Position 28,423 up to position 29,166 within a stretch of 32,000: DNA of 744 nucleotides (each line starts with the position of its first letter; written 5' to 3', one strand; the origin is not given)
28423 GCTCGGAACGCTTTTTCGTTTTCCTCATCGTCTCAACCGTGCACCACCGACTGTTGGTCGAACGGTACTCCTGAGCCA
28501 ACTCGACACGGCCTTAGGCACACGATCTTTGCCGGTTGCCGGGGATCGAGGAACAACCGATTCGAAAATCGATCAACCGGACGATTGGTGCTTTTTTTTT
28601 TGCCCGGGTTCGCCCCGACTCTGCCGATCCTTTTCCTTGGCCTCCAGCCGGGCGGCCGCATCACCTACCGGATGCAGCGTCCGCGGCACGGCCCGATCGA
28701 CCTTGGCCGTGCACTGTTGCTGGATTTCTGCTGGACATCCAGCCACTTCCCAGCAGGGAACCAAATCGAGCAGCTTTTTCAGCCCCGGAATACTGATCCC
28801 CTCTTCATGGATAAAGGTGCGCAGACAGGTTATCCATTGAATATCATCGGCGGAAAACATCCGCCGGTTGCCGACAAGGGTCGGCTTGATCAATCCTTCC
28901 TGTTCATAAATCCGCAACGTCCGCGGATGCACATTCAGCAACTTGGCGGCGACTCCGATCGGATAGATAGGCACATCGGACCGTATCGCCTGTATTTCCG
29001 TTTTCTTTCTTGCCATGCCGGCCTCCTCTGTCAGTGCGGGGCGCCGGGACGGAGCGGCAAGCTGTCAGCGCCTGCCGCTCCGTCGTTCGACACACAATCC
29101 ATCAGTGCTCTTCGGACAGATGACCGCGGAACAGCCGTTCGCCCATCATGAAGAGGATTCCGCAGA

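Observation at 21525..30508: Two paralogous three-gene modules (small TM peptide, partner-less NrfD-like membrane protein, Cys4 MerR/HspR-like regulator) bracket a redox locus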

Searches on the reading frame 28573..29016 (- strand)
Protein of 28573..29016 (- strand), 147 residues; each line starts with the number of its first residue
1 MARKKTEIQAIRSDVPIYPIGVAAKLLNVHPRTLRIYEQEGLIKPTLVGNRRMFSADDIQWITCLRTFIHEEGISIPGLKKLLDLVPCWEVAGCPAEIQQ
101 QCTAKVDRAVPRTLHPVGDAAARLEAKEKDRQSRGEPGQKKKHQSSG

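Call 3: search_protein_families(library=pfam, proteins=[window:28573-29016:-], max_evalue=0.01)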
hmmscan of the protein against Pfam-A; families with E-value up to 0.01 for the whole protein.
window:28573-29016:- (147 aa): 3 families
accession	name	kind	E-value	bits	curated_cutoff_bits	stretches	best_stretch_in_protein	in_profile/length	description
PF13411.12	MerR_1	-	3.8e-15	56.2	21.6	1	18-84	1-67/69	MerR HTH family regulatory protein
PF00376.29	MerR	-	7.1e-10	39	28.2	1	20-46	2-29/38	MerR family regulatory protein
PF12728.13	HTH_17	-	0.00019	22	27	1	23-59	7-43/51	Helix-turn-helix domain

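Call 4: search_protein_families(library=ncbifam, proteins=[window:28573-29016:-], max_evalue=0.01)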
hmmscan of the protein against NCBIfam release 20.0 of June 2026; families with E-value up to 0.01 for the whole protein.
window:28573-29016:- (147 aa): 8 families
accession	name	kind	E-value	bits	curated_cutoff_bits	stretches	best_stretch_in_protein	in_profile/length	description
NF047375.1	HeatShock_HspR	equivalog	2.1e-17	62.9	105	1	16-86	2-73/92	heat shock protein transcriptional repressor HspR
NF047377.1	heat_HspR_dupli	exception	1.6e-14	53.9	300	1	7-85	116-195/214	heat shock protein transcriptional repressor HspR, fused homodimer type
NF007069.0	PRK09514.1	equivalog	0.00013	21.9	143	1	18-85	2-70/141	Zn(2+)-responsive transcriptional regulator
TIGR02043.1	ZntR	equivalog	0.00027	21.1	167.95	1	18-85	2-70/131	Zn(2+)-responsive transcriptional regulator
TIGR02044.1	CueR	equivalog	0.00043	20.3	147.4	1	20-87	3-71/127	Cu(I)-responsive transcriptional regulator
NF011617.0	PRK15043.1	equivalog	0.00049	19.5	417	1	17-83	3-70/243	HTH-type transcriptional regulator MlrA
TIGR02051.1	MerR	equivalog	0.00062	20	150.85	1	20-106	2-92/124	mercury resistance transcriptional regulator MerR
NF041849.1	trans_regNmlR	equivalog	0.0056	16.7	175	1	23-88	6-72/117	stress response transcriptional regulator NmlR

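Call 17: find_homologous_proteins(query=window:28573-29016:-, max_evalue=0.001)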
Query window:28573-29016:- (147 aa): 741 proteins with E <= 0.001 among 759 candidates; the best 120 are listed.
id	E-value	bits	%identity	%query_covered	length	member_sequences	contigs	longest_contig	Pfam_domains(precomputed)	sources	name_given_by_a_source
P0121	2.1e-82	292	88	100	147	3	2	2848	PF00376.30,PF13411.13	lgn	-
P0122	2.2e-81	289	85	100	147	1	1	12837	PF00376.30,PF13411.13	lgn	-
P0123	2.5e-81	289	87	100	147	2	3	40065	PF00376.30,PF13411.13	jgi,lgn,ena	-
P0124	4.2e-81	288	87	100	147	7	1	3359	PF00376.30,PF13411.13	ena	-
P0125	1.1e-80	286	88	99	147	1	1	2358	PF00376.30,PF13411.13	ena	-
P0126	1.5e-80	286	84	100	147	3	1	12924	PF00376.30,PF13411.13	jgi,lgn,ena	-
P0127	1.6e-80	286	85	100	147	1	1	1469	PF00376.30,PF13411.13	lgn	-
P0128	3.9e-80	285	85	100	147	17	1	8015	PF00376.30,PF13411.13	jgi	jgi:MerR family transcriptional regulator, heat shock protein HspR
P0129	4.2e-80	285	85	100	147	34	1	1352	PF00376.30,PF13411.13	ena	-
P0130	8.0e-80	284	86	100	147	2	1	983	PF00376.30,PF13411.13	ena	-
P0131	8.3e-80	284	85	100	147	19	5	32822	PF00376.30,PF13411.13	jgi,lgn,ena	jgi:MerR family transcriptional regulator, heat shock protein HspR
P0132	2.3e-79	282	84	100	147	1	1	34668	PF00376.30,PF13411.13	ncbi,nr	ncbi:MAG: MerR family transcriptional regulator [Desulfobulbus sp.]|nr:MerR family transcriptional r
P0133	2.6e-79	282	86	100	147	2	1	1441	PF00376.30,PF13411.13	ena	-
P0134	3.1e-79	282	86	100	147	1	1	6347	PF00376.30,PF13411.13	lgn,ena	-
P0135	4.0e-79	281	84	100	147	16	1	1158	PF00376.30,PF13411.13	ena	-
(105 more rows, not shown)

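Call 47: predict_structure(alignment_id=A3)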
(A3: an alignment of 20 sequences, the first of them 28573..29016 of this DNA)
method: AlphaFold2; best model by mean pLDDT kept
length: 147 residues; sequences in the alignment: 20
mean_pLDDT: 66.0   pTM: 0.51
mean pLDDT of the five models: 66.0, 63.9, 63.3, 62.5, 62.3
residues with pLDDT >= 90: 20; 70-90: 49; 50-70: 31; < 50: 47
segments of 3 or more residues with pLDDT < 50: 1-3, 5-7, 92-94, 100-119, 134-147
pLDDT, mean of each block of 10 residues (from residue 1): 48 73 92 92 85 85 84 83 64 50 39 41 57 48 41
secondary structure, 60 per line:
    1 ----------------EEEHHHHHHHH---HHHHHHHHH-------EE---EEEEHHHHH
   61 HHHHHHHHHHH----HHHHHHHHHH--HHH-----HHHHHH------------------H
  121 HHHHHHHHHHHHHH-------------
elements in order: E17-19 H20-27 H31-39 E52-55 H56-71 H76-85 H96-101 H120-134

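Call 50: search_protein_representatives(alignment_id=A3)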
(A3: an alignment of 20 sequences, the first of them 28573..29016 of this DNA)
Query: 20 sequences, 147 profile positions. Proteins with E-value up to 0.001 (for the whole library): 5893; up to 1e-10: 970; up to 1e-30: 28. The best 150 are listed.
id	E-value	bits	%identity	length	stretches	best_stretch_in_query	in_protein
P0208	3.1e-71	254.1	-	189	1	1-144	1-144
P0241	2.4e-61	222.0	-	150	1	1-144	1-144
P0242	8.5e-60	217.0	-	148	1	1-145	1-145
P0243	4.0e-49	182.3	-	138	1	8-110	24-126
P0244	1.4e-47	177.4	-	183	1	6-131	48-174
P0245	1.5e-44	167.5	-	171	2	11-111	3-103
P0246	5.8e-42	159.1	-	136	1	10-118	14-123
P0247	3.3e-40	153.4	-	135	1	7-104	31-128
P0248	1.1e-39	151.7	-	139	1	8-105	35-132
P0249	2.1e-39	150.8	-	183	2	11-111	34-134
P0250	1.5e-38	148.1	-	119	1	2-85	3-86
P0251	7.0e-38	145.9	-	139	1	12-119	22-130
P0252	7.8e-38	145.7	-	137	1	12-104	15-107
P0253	8.5e-38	145.6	-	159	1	13-111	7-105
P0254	5.7e-37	142.9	-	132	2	11-111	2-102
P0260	3.2e-33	130.8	-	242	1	12-111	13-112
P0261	2.2e-32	128.0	-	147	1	8-117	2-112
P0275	3.8e-29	117.5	-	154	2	14-103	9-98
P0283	1.3e-27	112.6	-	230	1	12-104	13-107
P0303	7.5e-25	103.6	-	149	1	11-121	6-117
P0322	1.5e-23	99.4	-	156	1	14-108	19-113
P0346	4.8e-22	94.5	-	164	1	14-111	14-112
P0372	2.7e-20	88.8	-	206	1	15-105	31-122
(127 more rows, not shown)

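Call 51: fold_search(model_id=the predicted structure, library=pdb)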
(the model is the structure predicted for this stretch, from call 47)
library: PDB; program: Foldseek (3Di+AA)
matches with E <= 10: 422; with E <= 0.001: 1
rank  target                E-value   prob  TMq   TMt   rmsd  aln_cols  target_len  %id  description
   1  4r4e_B                3.7e-04  1.00  0.41  0.69   1.6        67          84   37  Structure of GlnR-DNA complex (released 2015-03-04)
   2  3d71_A                2.0e-03  1.00  0.44  0.25   7.7        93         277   25  Crystal structure of E253Q BMRR bound to 22 base pair promoter site (released 2008-08-26)
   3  4r4e_A                2.2e-03  1.00  0.41  0.68   3.1        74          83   38  Structure of GlnR-DNA complex (released 2015-03-04)
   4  1r8d_B                2.2e-03  1.00  0.43  0.58  10.1       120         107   20  Crystal Structure of MtaN Bound to DNA (released 2004-08-17)
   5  7tea_C                2.6e-03  1.00  0.44  0.80   2.8        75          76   31  Crystal structure of S. aureus GlnR-DNA complex (released 2022-06-29)
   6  7tea_A                2.8e-03  1.00  0.43  0.79   2.9        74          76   31  Crystal structure of S. aureus GlnR-DNA complex (released 2022-06-29)
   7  4wls_A                3.0e-03  1.00  0.41  0.52  10.4       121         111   18  Crystal structure of the metal-free (repressor) form of E. Coli CUER, a copper efflux regulator, bound to COPA promote (released 2015-09-02)
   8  3hh0_A                3.2e-03  1.00  0.43  0.47  11.7       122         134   18  Crystal structure of a transcriptional regulator, MerR family from Bacillus cereus (released 2009-05-26)
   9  7tea_B                3.6e-03  1.00  0.41  0.75   1.5        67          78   30  Crystal structure of S. aureus GlnR-DNA complex (released 2022-06-29)
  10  3d70_A                3.6e-03  1.00  0.44  0.24   7.3        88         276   26  Crystal structure of E253A mutant of BMRR bound to 22-bp oligonucleotide (released 2008-08-26)
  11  3q1m_A                3.6e-03  1.00  0.44  0.25   7.5        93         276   25  Crystal Structure of BmrR Dimer bound to DNA and the ligand 4-amino-quinaldine (released 2011-06-15)
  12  5d90_B                3.6e-03  1.00  0.40  0.46   6.2        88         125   25  Crystal structure of HiNmlR, a MerR family regulator lacking the sensor domain, bound to promoter DNA (released 2016-06-29)
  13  5d8c_B                3.8e-03  1.00  0.42  0.48   6.0        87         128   24  Crystal structure of HiNmlR, a MerR family regulator lacking the sensor domain, bound to promoter DNA (released 2016-06-29)
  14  5gpe_C                3.8e-03  1.00  0.42  0.48  11.3       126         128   23  Crystal structure of the transcription regulator PbrR691 from Ralstonia metallidurans CH34 in complex with Lead(II) (released 2016-12-28)
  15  5d8c_A                4.1e-03  1.00  0.42  0.48   5.9        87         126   24  Crystal structure of HiNmlR, a MerR family regulator lacking the sensor domain, bound to promoter DNA (released 2016-06-29)
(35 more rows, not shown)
